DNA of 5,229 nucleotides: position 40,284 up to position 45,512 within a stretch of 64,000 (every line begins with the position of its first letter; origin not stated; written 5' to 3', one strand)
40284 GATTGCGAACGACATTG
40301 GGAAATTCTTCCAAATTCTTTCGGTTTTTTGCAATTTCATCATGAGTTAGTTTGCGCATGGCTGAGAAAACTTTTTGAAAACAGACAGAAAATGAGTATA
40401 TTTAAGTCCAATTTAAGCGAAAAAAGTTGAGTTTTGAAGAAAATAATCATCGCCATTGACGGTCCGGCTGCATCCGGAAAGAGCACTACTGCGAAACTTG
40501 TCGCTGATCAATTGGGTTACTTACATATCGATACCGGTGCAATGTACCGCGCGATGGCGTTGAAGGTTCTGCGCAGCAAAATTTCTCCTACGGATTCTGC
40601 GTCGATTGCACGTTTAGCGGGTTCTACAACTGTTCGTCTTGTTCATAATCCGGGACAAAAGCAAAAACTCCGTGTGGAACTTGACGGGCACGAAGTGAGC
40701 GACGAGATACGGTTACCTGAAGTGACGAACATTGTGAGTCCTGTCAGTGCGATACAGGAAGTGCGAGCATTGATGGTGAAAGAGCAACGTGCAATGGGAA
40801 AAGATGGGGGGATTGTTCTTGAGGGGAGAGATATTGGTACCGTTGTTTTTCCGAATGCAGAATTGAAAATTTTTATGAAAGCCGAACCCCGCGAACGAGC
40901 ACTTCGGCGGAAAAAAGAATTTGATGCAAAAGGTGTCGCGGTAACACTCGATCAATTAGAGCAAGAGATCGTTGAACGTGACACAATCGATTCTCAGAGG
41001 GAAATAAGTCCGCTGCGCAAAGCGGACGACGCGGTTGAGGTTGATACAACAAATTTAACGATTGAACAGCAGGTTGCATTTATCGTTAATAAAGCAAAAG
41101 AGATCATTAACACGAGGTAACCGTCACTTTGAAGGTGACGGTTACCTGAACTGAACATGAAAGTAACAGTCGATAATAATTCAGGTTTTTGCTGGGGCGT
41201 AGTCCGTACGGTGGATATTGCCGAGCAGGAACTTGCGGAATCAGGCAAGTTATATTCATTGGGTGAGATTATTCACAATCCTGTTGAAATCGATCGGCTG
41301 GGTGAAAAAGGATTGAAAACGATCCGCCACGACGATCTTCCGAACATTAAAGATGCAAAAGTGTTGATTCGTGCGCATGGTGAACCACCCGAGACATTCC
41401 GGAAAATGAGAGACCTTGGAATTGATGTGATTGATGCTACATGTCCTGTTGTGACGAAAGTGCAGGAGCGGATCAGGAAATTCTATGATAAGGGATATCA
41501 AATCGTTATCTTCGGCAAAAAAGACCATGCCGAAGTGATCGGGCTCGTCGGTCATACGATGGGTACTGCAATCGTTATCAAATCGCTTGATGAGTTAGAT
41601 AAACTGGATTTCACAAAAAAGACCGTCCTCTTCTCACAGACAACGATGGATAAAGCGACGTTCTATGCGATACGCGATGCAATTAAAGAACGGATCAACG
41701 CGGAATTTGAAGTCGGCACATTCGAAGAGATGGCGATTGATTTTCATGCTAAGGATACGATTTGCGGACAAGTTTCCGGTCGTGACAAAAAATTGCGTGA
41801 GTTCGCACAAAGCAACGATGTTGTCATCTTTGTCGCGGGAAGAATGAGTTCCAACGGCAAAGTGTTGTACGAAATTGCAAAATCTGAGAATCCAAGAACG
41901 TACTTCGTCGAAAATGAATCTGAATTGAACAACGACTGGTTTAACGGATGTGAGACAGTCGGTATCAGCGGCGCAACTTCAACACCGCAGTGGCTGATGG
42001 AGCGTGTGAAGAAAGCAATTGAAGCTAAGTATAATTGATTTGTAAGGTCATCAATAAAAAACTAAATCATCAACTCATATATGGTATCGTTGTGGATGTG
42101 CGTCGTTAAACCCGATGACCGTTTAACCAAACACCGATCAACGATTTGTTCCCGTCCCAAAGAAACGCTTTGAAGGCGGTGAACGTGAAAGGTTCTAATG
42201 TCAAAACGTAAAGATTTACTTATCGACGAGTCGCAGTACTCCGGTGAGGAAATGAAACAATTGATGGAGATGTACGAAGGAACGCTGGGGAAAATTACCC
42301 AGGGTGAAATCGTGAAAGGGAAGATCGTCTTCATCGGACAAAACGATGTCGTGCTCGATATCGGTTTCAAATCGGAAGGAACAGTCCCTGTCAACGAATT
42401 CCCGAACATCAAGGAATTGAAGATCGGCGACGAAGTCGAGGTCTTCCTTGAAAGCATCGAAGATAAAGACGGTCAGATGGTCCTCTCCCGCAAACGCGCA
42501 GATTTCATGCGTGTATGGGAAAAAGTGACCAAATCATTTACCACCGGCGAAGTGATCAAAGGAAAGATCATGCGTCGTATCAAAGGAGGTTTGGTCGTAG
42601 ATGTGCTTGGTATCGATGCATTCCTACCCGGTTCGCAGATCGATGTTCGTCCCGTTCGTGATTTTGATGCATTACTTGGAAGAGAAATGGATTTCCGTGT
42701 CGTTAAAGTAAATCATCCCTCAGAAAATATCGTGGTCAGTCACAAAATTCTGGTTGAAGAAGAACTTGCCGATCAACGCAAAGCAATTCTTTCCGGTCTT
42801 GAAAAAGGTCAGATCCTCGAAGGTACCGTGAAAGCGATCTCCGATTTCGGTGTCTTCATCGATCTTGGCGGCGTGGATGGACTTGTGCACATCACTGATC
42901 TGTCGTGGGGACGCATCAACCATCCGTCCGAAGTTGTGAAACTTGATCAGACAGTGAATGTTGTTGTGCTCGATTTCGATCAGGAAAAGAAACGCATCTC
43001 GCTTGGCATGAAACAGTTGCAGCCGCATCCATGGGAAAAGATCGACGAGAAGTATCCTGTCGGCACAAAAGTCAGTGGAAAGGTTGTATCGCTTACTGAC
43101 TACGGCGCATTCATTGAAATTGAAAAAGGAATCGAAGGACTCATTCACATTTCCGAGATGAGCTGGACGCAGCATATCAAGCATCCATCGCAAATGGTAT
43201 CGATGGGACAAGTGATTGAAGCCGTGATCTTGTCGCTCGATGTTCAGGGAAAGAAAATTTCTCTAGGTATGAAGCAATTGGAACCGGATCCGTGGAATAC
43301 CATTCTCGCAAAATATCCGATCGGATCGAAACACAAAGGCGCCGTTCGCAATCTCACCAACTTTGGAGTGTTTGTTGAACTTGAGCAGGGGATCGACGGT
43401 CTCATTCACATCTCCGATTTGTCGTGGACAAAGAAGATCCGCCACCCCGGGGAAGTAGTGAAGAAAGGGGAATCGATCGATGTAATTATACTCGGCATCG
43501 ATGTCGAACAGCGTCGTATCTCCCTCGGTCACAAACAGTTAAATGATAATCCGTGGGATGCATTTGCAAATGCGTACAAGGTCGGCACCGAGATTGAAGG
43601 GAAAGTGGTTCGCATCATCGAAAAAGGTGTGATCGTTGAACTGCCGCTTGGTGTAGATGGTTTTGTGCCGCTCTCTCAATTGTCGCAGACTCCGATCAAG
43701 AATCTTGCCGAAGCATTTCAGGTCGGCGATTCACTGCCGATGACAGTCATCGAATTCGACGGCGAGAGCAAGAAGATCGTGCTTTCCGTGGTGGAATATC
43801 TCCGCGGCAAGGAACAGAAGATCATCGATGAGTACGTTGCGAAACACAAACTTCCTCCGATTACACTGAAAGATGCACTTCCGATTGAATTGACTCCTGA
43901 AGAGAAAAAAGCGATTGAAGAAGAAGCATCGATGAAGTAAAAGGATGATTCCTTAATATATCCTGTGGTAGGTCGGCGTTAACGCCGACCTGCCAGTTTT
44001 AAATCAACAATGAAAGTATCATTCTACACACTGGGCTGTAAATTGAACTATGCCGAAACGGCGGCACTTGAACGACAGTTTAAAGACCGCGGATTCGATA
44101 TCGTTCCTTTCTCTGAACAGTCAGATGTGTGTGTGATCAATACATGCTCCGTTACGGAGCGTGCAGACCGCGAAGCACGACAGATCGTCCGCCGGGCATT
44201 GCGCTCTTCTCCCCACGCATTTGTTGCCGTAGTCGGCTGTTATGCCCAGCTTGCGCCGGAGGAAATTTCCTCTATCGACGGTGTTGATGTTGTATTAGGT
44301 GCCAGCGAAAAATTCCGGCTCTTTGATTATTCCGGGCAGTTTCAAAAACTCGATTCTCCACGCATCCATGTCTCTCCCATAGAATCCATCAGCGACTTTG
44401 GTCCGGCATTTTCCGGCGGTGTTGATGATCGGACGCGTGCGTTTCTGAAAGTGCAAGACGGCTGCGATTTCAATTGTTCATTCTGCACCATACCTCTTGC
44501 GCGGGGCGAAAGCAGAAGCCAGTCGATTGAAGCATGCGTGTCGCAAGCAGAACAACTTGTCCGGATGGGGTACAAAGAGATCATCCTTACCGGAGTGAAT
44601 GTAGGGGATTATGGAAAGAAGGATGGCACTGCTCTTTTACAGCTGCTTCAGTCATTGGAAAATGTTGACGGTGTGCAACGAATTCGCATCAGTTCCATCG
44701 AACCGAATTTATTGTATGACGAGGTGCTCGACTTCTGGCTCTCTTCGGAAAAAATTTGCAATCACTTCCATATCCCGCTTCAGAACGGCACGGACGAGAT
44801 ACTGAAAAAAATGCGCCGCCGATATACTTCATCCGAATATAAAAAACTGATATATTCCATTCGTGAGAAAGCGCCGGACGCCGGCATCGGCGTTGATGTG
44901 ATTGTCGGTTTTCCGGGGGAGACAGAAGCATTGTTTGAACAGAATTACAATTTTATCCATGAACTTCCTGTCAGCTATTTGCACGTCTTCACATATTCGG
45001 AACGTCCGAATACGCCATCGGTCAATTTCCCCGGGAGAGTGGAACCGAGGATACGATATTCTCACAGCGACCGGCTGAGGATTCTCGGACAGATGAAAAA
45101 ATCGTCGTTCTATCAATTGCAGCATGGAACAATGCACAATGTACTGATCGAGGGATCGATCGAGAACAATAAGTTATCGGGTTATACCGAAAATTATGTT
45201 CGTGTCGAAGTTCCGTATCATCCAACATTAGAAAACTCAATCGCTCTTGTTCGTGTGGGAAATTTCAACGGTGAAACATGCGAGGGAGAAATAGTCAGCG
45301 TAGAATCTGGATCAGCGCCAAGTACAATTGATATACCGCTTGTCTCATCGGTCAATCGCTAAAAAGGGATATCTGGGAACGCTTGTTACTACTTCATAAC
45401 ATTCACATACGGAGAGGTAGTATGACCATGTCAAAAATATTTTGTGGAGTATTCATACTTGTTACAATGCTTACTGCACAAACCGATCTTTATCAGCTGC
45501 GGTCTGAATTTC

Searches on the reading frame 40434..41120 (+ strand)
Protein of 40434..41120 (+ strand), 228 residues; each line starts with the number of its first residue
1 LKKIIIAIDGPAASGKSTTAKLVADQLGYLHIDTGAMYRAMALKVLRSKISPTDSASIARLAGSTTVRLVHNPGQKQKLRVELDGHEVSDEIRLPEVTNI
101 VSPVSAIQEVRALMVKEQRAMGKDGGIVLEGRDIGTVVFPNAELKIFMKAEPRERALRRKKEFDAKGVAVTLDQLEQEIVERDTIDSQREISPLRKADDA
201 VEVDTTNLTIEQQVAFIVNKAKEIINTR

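Call 54: search_protein_families(library=pfam, proteins=[window:40434-41120:+], max_evalue=0.00001)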
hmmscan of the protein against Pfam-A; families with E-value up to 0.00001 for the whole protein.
window:40434-41120:+ (228 aa): 1 family
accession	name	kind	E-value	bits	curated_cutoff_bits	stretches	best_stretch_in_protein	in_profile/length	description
PF02224.24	Cytidylate_kin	-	1.1e-73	247.9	26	1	6-222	1-210/211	Cytidylate kinase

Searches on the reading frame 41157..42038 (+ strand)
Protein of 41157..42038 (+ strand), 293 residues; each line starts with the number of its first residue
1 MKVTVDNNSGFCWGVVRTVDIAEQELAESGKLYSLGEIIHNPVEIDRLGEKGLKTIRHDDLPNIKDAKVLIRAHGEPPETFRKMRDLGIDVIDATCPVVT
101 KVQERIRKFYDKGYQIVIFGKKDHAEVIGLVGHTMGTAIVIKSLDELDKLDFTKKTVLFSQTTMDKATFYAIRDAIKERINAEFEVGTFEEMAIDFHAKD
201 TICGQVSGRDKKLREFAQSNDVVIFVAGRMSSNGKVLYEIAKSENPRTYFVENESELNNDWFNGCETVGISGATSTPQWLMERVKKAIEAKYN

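Call 54: search_protein_families(library=pfam, proteins=[window:41157-42038:+], max_evalue=0.00001)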
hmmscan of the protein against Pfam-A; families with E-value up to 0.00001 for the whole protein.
window:41157-42038:+ (293 aa): 1 family
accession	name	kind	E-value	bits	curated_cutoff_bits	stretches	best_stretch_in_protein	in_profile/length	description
PF02401.23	LYTB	-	2.5e-87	293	24.5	1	3-289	1-267/267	LytB protein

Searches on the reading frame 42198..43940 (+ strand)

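Call 54: search_protein_families(library=pfam, proteins=[window:42198-43940:+], max_evalue=0.00001)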
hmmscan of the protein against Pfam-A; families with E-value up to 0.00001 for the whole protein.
window:42198-43940:+ (580 aa): 4 families
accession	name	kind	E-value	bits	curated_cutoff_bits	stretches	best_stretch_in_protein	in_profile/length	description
PF00575.29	S1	-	1.8e-88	291.4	22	5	202-272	3-74/74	S1 RNA binding domain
PF23459.1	S1_RRP5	-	1.4e-30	106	27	1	461-531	2-72/72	RRP5 S1 domain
PF21710.3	Spt6_S1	-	2.9e-14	53.6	27.5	0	289-355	17-83/91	Spt6, S1/OB domain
PF13509.12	S1_2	-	3.2e-11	43.6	21.8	0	36-95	2-57/61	S1 domain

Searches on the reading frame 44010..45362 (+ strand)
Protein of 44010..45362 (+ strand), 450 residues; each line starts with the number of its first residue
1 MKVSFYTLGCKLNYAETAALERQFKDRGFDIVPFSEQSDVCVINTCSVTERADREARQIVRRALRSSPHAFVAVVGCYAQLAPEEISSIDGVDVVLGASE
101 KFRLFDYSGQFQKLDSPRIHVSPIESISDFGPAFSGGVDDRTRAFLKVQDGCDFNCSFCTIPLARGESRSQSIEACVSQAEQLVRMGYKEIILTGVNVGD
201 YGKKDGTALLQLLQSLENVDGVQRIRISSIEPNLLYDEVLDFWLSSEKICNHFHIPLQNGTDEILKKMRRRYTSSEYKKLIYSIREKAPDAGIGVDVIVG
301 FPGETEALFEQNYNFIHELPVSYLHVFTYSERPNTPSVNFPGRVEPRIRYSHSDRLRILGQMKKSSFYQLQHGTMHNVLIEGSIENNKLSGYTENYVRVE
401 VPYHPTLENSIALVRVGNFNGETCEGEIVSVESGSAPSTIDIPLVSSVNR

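Call 54: search_protein_families(library=pfam, proteins=[window:44010-45362:+], max_evalue=0.00001)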
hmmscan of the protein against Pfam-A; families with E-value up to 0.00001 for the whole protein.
window:44010-45362:+ (450 aa): 2 families
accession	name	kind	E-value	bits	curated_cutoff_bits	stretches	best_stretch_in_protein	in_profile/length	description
PF04055.27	Radical_SAM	-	4.4e-25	89.2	29.5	1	147-315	2-165/166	Radical SAM superfamily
PF00919.26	UPF0004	-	9.2e-24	83.8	27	1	2-97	1-98/98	Uncharacterized protein family UPF0004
